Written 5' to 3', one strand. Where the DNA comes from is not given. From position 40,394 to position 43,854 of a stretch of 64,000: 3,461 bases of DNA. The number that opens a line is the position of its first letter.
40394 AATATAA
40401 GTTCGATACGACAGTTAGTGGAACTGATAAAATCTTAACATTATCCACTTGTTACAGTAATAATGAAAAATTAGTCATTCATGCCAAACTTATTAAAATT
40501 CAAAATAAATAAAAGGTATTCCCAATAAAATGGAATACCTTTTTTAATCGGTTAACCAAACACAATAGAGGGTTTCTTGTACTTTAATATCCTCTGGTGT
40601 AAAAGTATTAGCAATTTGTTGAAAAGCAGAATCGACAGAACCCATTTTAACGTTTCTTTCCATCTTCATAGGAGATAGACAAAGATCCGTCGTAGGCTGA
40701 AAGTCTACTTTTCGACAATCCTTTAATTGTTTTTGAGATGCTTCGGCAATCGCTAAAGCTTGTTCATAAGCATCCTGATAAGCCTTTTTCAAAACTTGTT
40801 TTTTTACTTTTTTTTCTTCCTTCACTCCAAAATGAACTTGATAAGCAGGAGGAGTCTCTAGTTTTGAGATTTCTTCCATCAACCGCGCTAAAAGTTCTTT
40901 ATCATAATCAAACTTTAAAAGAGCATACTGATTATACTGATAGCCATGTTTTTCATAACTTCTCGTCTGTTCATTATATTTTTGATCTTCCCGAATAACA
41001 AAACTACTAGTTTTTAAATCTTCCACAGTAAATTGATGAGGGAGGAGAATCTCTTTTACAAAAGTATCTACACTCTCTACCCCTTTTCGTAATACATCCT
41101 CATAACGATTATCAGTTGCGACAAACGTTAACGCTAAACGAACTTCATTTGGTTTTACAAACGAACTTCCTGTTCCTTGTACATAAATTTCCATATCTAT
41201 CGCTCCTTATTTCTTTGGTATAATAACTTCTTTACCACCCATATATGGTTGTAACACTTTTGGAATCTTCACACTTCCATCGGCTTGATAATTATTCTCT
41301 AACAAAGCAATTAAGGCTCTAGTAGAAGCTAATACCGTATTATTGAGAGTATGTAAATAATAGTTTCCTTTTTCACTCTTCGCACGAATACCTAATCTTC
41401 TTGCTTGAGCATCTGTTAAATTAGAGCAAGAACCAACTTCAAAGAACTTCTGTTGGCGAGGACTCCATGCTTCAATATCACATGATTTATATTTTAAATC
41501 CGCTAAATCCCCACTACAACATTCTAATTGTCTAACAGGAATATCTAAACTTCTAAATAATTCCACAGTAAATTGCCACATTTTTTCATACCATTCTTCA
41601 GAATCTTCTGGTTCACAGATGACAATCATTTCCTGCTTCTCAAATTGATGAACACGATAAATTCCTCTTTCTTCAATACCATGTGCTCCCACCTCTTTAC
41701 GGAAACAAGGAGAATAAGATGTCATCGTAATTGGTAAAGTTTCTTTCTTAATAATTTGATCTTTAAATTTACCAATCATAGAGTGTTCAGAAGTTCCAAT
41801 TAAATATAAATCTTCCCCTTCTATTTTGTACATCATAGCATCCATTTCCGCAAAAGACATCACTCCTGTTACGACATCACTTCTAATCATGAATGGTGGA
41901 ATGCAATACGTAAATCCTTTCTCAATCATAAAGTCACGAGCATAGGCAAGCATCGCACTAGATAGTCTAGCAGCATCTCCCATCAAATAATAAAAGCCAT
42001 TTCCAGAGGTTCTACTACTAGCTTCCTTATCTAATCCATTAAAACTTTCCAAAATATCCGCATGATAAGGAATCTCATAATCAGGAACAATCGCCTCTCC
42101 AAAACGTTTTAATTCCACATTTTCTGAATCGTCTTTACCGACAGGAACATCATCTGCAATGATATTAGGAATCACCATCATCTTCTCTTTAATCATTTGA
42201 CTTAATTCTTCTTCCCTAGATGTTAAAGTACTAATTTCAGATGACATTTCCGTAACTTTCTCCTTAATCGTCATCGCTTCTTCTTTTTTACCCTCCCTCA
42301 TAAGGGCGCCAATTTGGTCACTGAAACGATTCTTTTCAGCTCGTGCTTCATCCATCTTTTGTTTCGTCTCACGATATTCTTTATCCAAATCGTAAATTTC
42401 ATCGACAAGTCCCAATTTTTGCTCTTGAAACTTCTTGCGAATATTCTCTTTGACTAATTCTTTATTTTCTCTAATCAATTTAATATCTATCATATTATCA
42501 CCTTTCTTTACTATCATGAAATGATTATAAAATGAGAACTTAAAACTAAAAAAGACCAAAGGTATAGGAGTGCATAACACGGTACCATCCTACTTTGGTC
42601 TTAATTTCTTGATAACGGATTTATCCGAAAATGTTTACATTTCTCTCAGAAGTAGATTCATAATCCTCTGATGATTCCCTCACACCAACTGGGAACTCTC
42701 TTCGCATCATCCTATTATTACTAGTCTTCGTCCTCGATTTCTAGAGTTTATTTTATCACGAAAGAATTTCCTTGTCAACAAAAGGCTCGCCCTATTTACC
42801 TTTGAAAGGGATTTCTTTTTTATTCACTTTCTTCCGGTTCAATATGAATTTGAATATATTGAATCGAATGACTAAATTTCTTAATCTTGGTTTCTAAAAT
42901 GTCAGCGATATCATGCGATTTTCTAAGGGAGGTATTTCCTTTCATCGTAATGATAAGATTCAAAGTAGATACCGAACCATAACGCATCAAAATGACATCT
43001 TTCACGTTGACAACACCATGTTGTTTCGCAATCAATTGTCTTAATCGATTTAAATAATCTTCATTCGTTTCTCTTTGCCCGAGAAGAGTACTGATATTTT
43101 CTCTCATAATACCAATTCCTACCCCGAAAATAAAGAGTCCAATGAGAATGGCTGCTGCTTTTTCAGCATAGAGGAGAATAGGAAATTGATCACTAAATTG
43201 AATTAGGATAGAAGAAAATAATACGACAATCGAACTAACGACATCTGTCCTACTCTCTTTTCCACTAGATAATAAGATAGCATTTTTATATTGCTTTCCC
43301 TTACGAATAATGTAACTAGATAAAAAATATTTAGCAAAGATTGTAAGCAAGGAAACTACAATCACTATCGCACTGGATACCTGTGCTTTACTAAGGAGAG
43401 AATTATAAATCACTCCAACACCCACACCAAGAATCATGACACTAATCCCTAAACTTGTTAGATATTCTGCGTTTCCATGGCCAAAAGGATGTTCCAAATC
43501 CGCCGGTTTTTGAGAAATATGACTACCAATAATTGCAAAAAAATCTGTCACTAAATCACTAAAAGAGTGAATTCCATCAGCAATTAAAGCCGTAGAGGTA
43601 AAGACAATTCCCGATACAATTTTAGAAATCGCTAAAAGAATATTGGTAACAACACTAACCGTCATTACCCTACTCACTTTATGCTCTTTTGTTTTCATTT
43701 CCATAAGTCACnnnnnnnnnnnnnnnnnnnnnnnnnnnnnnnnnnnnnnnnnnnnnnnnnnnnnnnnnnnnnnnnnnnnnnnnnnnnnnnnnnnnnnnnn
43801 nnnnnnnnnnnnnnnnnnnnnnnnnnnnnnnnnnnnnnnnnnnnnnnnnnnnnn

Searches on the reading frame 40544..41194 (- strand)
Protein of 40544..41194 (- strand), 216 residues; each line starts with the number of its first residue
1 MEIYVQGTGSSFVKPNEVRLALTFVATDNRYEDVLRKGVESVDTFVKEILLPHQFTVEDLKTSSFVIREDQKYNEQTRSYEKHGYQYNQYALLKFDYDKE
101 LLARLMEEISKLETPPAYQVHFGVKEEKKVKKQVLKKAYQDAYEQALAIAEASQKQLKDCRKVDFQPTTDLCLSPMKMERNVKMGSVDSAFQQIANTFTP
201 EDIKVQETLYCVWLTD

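Call 42: search_protein_families(library=pfam, proteins=[window:40544-41194:-], max_evalue=0.0001)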
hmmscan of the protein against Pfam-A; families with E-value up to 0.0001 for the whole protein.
window:40544-41194:- (216 aa): 1 family
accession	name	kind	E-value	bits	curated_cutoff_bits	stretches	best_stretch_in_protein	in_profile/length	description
PF04402.19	SIMPL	-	5.3e-19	69.7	25.2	1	3-213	1-205/205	Protein of unknown function (DUF541)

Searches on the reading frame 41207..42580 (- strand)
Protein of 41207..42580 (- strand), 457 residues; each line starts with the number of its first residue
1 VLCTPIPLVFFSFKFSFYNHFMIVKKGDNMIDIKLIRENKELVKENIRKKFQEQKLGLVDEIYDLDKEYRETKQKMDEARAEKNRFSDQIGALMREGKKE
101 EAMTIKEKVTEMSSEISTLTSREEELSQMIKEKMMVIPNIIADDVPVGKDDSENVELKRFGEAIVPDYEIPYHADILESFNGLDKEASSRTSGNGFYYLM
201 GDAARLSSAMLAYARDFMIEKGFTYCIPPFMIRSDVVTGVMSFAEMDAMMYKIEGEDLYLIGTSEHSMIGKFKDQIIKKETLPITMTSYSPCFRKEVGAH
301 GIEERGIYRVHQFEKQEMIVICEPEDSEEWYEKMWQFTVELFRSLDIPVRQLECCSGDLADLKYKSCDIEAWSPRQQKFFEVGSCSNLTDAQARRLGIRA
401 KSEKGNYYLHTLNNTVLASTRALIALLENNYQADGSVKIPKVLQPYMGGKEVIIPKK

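Call 23: search_protein_families(library=pfam, proteins=[window:41207-42580:-], max_evalue=0.001)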
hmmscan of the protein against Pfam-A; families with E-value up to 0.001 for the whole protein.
window:41207-42580:- (457 aa): 2 families
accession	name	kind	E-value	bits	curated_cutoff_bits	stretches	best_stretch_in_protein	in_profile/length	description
PF00587.30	tRNA-synt_2b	-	1.3e-35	123.5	29.3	1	255-430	8-179/179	tRNA synthetase class II core domain (G, H, P, S and T)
PF02403.27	Seryl_tRNA_N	-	8.9e-24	84.3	28.2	1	30-140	1-107/108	Seryl-tRNA synthetase N-terminal domain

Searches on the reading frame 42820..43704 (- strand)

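Call 42: search_protein_families(library=pfam, proteins=[window:42820-43704:-], max_evalue=0.0001)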
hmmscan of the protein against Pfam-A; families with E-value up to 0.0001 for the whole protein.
window:42820-43704:- (294 aa): 2 families
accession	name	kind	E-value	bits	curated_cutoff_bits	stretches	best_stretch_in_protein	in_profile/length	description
PF01545.26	Cation_efflux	-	8.8e-43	146.8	26.6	1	15-208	2-198/198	Cation efflux family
PF16916.11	ZT_dimer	-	2.5e-10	40.7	26.7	1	215-291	3-78/78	Dimerisation domain of Zinc Transporter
